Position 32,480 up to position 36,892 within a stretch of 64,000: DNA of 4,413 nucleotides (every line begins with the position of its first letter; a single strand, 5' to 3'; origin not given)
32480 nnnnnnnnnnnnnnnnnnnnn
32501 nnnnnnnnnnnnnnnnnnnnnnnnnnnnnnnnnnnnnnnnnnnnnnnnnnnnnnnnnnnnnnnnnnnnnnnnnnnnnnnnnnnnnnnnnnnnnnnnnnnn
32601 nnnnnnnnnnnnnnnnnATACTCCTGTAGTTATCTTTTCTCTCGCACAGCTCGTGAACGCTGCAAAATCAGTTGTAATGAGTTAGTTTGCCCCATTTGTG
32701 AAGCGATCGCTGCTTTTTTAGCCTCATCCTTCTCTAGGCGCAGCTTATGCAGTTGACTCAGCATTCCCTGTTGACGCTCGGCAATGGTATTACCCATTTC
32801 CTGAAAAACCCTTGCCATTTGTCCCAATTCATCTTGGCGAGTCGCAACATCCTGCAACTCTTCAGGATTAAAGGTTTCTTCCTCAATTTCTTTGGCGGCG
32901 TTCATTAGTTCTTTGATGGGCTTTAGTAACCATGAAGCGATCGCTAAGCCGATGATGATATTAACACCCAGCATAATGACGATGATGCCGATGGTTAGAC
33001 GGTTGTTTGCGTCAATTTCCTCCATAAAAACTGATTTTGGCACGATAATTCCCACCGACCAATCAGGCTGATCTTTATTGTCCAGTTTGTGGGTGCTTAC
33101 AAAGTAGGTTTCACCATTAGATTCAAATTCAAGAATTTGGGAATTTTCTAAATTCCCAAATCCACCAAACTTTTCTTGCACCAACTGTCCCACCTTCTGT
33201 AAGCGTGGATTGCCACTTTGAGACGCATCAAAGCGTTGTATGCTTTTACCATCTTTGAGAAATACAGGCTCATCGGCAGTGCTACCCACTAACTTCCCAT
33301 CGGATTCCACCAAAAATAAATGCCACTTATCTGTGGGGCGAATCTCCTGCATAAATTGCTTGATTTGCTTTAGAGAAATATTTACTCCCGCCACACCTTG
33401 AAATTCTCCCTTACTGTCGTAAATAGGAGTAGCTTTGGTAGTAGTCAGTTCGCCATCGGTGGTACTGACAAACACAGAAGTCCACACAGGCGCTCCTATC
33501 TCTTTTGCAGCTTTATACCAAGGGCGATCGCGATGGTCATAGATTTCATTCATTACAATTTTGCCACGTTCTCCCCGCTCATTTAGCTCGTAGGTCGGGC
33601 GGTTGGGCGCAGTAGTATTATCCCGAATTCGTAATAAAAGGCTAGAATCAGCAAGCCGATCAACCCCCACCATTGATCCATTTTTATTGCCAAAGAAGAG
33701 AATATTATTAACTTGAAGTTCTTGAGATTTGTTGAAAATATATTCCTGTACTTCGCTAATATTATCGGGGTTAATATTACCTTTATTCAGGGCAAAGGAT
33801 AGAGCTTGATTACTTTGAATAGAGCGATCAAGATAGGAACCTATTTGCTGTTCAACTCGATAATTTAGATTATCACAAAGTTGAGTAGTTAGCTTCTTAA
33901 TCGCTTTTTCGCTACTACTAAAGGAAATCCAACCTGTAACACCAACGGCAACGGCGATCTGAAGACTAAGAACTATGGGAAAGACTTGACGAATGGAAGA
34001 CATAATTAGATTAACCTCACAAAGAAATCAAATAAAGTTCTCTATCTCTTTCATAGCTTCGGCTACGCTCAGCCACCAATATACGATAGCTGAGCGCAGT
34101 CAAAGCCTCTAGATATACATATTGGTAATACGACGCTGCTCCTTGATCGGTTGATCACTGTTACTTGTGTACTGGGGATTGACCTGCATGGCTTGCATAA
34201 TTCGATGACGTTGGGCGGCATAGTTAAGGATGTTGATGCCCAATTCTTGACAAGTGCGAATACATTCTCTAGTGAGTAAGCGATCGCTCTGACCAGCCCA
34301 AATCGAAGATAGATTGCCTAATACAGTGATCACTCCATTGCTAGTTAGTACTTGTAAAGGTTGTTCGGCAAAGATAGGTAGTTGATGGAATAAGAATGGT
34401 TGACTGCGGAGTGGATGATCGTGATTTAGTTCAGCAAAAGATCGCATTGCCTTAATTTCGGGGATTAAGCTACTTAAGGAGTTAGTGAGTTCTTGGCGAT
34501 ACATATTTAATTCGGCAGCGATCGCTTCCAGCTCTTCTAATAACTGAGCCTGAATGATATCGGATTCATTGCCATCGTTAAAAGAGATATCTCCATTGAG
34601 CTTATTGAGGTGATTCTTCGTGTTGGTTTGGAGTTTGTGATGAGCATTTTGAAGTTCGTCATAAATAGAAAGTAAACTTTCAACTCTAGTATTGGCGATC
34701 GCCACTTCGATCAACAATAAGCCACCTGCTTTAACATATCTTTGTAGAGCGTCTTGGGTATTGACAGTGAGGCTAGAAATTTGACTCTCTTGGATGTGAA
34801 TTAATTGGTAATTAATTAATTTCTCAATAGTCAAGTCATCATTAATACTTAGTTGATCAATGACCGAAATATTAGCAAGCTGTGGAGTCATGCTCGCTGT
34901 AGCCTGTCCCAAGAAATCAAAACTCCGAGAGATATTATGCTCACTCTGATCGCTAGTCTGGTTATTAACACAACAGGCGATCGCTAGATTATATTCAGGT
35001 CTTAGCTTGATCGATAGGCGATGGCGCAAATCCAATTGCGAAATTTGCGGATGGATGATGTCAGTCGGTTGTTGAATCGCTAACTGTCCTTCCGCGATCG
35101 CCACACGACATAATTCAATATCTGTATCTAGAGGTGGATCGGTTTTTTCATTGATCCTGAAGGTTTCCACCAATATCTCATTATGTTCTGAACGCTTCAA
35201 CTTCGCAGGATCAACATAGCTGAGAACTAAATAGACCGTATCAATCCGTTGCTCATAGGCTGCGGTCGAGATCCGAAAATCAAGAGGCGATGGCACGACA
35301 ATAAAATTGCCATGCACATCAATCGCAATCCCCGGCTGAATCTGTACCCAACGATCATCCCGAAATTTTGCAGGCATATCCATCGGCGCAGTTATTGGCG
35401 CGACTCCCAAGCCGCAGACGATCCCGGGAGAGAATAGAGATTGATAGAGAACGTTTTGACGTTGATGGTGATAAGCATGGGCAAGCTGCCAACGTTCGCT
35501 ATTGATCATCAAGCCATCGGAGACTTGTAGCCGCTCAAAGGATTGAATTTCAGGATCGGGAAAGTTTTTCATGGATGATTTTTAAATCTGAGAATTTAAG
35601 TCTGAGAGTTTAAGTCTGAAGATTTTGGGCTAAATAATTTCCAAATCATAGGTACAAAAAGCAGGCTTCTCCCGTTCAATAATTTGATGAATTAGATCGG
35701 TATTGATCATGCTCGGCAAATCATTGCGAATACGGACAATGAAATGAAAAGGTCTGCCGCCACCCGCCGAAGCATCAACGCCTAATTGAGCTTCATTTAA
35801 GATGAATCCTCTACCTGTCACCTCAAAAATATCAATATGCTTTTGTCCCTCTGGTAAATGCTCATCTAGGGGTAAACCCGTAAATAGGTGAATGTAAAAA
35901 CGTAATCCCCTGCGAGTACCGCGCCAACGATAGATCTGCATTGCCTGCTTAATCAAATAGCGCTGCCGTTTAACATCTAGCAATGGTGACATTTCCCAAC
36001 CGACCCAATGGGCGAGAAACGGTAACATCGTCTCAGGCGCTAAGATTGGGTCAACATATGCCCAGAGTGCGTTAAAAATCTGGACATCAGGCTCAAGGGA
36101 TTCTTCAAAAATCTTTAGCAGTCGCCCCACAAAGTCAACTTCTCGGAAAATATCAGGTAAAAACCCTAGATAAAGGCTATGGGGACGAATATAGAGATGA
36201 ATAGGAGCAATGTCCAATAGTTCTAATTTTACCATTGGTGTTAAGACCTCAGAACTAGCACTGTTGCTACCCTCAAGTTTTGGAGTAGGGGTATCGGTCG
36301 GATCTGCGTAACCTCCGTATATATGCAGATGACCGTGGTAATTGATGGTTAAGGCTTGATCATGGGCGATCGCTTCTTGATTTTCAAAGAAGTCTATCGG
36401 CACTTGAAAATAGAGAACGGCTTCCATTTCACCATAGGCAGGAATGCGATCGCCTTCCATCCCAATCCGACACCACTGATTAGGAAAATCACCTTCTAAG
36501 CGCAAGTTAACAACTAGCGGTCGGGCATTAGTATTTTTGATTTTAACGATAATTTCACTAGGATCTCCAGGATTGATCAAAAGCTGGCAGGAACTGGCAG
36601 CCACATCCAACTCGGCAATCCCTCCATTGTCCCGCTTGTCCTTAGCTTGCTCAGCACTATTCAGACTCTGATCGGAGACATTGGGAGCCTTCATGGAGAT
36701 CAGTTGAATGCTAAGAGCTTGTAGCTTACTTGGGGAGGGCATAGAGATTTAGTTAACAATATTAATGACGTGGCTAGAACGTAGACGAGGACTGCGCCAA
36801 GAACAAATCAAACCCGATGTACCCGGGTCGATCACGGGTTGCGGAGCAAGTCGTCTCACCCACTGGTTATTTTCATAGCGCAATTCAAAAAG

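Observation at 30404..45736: Phage-tail-like contractile injection system locus wired to signalling proteins, with no phage head, lysis or integration genes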

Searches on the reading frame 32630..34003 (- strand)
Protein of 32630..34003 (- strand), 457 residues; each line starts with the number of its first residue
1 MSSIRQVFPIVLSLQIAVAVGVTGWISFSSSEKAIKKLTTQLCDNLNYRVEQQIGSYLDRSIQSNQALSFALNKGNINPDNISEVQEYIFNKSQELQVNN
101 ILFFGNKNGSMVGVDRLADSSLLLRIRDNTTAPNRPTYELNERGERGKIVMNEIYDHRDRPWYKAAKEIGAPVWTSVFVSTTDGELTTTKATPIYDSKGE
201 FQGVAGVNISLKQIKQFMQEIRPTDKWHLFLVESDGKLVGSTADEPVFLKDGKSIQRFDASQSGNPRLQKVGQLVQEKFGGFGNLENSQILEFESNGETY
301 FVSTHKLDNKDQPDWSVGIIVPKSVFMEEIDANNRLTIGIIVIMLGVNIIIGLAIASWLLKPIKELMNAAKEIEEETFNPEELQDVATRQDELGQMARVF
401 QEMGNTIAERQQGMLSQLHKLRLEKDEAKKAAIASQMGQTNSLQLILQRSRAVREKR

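Call 3: search_protein_families(library=pfam, proteins=[window:32630-34003:-], max_evalue=0.01)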
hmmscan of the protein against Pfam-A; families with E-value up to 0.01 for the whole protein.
window:32630-34003:- (457 aa): 3 families
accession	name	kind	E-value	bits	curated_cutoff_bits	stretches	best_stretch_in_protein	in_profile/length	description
PF02743.24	dCache_1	-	6e-25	88.6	45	1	47-319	11-239/240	Cache domain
PF22673.2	MCP-like_PDC_1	-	1.6e-11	45.1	27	1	151-215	45-112/113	Methyl-accepting chemotaxis protein-like, first PDC sensor domain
PF00672.30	HAMP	-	1.9e-07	31.8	25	1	355-407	2-51/53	HAMP domain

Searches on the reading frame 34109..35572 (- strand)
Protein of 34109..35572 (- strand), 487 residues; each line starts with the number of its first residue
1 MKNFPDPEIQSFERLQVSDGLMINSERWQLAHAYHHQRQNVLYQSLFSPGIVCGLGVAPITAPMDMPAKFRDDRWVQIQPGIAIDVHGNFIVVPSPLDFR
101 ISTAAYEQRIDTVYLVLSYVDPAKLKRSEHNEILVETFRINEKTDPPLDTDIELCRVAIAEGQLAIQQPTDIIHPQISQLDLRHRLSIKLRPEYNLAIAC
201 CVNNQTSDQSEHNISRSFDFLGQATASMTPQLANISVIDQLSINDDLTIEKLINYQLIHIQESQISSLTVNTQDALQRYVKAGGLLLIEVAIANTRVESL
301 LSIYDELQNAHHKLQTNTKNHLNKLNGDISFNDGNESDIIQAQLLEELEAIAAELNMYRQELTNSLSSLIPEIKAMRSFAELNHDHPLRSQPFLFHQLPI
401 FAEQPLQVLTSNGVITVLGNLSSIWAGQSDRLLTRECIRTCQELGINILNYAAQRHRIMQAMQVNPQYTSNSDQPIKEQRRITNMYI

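Call 3: search_protein_families(library=pfam, proteins=[window:34109-35572:-], max_evalue=0.01)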
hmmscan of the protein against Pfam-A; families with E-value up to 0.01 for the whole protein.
window:34109-35572:- (487 aa): 1 family
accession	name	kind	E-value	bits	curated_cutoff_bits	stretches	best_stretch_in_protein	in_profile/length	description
PF13709.12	DUF4159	-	1.2e-07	31.9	25.9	1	244-292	41-90/202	Domain of unknown function (DUF4159)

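Call 11: search_protein_families(library=ncbifam, proteins=[window:34109-35572:-], max_evalue=0.01)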
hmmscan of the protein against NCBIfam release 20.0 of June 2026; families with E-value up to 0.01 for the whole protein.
window:34109-35572:- (487 aa): 1 family
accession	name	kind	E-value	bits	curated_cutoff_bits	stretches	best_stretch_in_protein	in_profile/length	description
NF053767.1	CIS13_fam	equivalog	2.7e-09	36.8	370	1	26-120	18-101/392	CIS13 family contractile injection system protein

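Call 33: search_solved_structures(query=window:34109-35572:-, max_evalue=1)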
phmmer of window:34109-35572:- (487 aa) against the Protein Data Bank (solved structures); distinct sequences matched with E-value up to 1: 1.
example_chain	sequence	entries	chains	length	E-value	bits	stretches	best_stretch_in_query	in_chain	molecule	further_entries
3cwg_A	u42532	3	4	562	0.99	11.5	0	179-234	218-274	Signal transducer and activator of transcription 3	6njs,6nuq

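Call 73: predict_structure(alignment_id=A3)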
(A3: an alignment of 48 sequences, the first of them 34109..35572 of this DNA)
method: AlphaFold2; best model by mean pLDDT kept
length: 487 residues; sequences in the alignment: 48
mean_pLDDT: 86.2   pTM: 0.86
mean pLDDT of the five models: 86.2, 84.6, 83.7, 82.2, 81.6
residues with pLDDT >= 90: 259; 70-90: 174; 50-70: 42; < 50: 12
segments of 3 or more residues with pLDDT < 50: 477-487
pLDDT, mean of each block of 10 residues (from residue 1): 75 85 88 88 83 95 93 96 93 95 86 96 76 88 95 96 91 94 87 81 73 86 83 80 90 95 91 94 95 89 88 87 66 76 93 92 90 86 92 81 75 92 86 85 94 94 86 52 38
secondary structure, 60 per line:
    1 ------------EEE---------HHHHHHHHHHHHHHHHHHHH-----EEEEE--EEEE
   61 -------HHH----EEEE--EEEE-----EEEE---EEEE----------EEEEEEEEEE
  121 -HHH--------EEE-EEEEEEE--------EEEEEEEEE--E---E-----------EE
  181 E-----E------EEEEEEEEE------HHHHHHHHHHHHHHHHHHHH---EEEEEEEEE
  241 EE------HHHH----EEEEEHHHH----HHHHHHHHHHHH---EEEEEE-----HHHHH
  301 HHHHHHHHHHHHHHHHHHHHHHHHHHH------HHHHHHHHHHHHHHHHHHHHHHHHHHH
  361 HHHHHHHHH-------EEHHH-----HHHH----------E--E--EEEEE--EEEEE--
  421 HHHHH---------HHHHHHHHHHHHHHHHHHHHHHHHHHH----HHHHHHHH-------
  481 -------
elements in order: E13-15 H25-44 E50-54 E57-60 E75-78 E81-84 E90-93 E97-100 E111-120 E133-135 E137-143 E152-160 E179-181 E194-202 H209-228 E232-242 H249-252 E257-261 H262-265 H270-281 E285-290 H296-327 H334-369 H387-390 E407-411 E414-418 H421-425 H435-461 H466-473

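Call 76: fold_search(model_id=the predicted structure, library=pdb)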
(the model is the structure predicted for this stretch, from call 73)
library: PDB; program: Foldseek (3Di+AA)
matches with E <= 10: 874; with E <= 0.001: 0
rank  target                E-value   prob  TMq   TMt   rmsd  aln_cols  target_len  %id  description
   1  7toh_A                1.4e-03  0.54  0.14  0.17  19.5       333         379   10  Crystal structure of carbohydrate esterase PbeAcXE, in complex with MeGlcpA-Xylp (released 2022-04-13)
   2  5y0e_A                2.7e-03  0.90  0.18  0.19  13.3       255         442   12  Crystal structure of TssK (released 2018-08-08)
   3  7b5h_AA               3.2e-03  0.28  0.11  0.08  23.5       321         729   12  Cryo-EM structure of the contractile injection system base plate from Anabaena PCC7120 (released 2022-02-23)
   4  5y0e_C                4.7e-03  0.89  0.19  0.21  13.1       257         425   10  Crystal structure of TssK (released 2018-08-08)
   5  7b5h_AC               5.0e-03  0.91  0.11  0.08  13.0       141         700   16  Cryo-EM structure of the contractile injection system base plate from Anabaena PCC7120 (released 2022-02-23)
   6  5y0e_B                7.1e-03  0.82  0.19  0.20  12.3       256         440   12  Crystal structure of TssK (released 2018-08-08)
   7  9kr1                  7.1e-03  0.30  0.14  0.17  20.4       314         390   11  Structural Basis for the Polymer-Protein Binding Mechanism of Polyvinyl Alcohol Esterase (released 2025-10-08)
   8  5mwn_B                9.4e-03  0.72  0.21  0.29  15.7       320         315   12  Structure of the EAEC T6SS component TssK N-terminal domain in complex with llama nanobodies nbK18 and nbK27 (released 2017-06-28)
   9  7tog                  9.4e-03  0.30  0.15  0.18  19.3       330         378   11  Crystal structure of carbohydrate esterase PbeAcXE, apoenzyme (released 2022-04-13)
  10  1zsy                  1.3e-02  0.13  0.09  0.12  20.0       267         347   12  The structure of human mitochondrial 2-enoyl thioester reductase (CGI-63) (released 2005-06-07)
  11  1t0b_G                1.7e-02  0.99  0.14  0.26   5.3       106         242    9  Structure of ThuA-like protein from Bacillus stearothermophilus (released 2004-08-03)
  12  7b5h_AB               1.7e-02  0.21  0.11  0.08  20.7       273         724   12  Cryo-EM structure of the contractile injection system base plate from Anabaena PCC7120 (released 2022-02-23)
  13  5fi3_A                2.6e-02  0.14  0.10  0.14  19.9       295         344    8  HETEROYOHIMBINE SYNTHASE THAS1 FROM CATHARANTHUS ROSEUS - COMPLEX WITH NADP+ (released 2016-07-27)
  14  9p98_A                3.1e-02  0.11  0.11  0.08  20.6       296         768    8  CryoEM structure of the open integrin alphaEbeta7 bound to fab LF61 (released 2025-09-24)
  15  1t0b_A                3.7e-02  0.97  0.14  0.26   5.3       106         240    9  Structure of ThuA-like protein from Bacillus stearothermophilus (released 2004-08-03)
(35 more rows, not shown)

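Call 83: search_protein_families(library=phrogs, proteins=[window:34109-35572:-], max_evalue=0.01)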
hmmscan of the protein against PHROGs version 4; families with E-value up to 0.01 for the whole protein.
window:34109-35572:- (487 aa): 0 families

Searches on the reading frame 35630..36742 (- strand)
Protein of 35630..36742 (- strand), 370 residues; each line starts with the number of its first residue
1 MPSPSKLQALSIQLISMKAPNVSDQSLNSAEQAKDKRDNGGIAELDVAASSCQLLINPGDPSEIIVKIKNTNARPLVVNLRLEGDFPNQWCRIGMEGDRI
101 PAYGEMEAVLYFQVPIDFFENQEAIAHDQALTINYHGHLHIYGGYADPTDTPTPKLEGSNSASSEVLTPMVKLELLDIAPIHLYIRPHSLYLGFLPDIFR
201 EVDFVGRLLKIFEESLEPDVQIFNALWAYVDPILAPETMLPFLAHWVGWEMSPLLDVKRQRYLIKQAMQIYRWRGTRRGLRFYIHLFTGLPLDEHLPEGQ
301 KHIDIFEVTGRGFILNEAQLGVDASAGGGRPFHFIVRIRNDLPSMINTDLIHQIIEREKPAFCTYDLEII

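Call 3: search_protein_families(library=pfam, proteins=[window:35630-36742:-], max_evalue=0.01)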
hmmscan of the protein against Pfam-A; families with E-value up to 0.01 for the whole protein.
window:35630-36742:- (370 aa): 1 family
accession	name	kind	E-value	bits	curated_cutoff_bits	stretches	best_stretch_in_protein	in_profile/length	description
PF09684.15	Tail_P2_I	-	8.5e-07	29.4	20.6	1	228-287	28-88/139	Phage tail protein (Tail_P2_I)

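Call 11: search_protein_families(library=ncbifam, proteins=[window:35630-36742:-], max_evalue=0.01)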
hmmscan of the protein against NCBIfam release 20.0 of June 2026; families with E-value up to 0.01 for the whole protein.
window:35630-36742:- (370 aa): 2 families
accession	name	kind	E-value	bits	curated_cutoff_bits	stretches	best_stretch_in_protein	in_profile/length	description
TIGR02242.1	tail_TIGR02242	domain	8.6e-31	106.7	51.85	1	194-303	3-116/131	phage tail protein domain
NF053768.1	CIS12_fam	equivalog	6.7e-11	41.6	860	1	187-287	468-572/715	CIS12 family contractile injection system protein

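Call 66: search_solved_structures(query=window:35630-36742:-, max_evalue=0.01)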
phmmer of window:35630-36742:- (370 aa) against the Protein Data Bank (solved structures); distinct sequences matched with E-value up to 0.01: 1.
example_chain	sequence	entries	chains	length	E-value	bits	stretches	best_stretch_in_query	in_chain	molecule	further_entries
9gtp_E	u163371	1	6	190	5.4e-07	32.1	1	193-290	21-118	Secreted protein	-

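Call 83: search_protein_families(library=phrogs, proteins=[window:35630-36742:-], max_evalue=0.01)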
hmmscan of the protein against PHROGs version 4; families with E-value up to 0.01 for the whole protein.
window:35630-36742:- (370 aa): 1 family
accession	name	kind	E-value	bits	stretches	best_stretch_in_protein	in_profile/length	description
phrog_48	-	tail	0.0014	18.7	1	231-284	48-102/478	tail protein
